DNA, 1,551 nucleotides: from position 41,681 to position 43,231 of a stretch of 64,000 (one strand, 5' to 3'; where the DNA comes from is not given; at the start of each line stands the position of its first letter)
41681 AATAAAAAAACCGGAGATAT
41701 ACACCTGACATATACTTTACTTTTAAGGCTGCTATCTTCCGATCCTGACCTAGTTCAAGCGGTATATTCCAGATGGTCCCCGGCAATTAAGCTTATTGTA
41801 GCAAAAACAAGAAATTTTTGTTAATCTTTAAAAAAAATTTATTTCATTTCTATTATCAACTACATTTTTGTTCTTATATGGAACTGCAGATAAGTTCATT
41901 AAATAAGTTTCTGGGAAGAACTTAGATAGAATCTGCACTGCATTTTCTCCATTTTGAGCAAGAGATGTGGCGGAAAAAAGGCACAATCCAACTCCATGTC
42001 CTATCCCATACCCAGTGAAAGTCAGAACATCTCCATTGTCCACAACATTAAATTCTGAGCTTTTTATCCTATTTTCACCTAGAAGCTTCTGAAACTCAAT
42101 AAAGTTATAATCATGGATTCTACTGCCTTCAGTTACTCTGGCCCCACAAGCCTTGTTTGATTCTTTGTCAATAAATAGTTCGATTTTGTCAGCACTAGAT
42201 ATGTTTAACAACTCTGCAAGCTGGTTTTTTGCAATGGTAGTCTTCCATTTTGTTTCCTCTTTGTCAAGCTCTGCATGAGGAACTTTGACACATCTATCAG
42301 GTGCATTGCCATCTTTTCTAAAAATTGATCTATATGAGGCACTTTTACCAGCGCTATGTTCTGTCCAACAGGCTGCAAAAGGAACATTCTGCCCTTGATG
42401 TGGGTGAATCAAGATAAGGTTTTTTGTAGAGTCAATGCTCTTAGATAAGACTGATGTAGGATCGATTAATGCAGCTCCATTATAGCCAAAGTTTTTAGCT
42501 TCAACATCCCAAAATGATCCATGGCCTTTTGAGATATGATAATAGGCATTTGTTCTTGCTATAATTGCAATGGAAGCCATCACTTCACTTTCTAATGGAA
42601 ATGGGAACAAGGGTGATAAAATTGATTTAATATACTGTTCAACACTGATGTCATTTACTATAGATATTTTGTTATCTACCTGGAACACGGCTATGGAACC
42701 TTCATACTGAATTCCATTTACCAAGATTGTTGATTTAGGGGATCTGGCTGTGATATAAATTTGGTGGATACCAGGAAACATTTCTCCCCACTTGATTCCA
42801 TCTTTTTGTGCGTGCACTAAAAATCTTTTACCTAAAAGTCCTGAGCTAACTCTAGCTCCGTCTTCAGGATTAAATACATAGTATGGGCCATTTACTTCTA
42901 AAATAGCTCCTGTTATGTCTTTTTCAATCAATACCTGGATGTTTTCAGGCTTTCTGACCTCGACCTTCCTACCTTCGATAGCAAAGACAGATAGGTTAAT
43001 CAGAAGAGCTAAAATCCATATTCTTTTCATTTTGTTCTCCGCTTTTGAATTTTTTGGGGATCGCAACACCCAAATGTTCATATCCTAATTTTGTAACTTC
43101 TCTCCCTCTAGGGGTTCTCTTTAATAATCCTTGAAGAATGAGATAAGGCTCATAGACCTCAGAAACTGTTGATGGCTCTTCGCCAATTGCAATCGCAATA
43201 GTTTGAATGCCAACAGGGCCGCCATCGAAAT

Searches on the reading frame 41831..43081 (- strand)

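Call 53: search_protein_families(library=pfam, proteins=[window:41831-43081:-], max_evalue=0.01)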
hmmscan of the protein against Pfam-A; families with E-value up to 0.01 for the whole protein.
window:41831-43081:- (417 aa): 1 family
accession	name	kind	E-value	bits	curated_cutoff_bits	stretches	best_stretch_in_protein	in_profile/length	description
PF08486.15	SpoIID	-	1.7e-07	32.2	23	1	136-225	2-96/97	Stage II sporulation protein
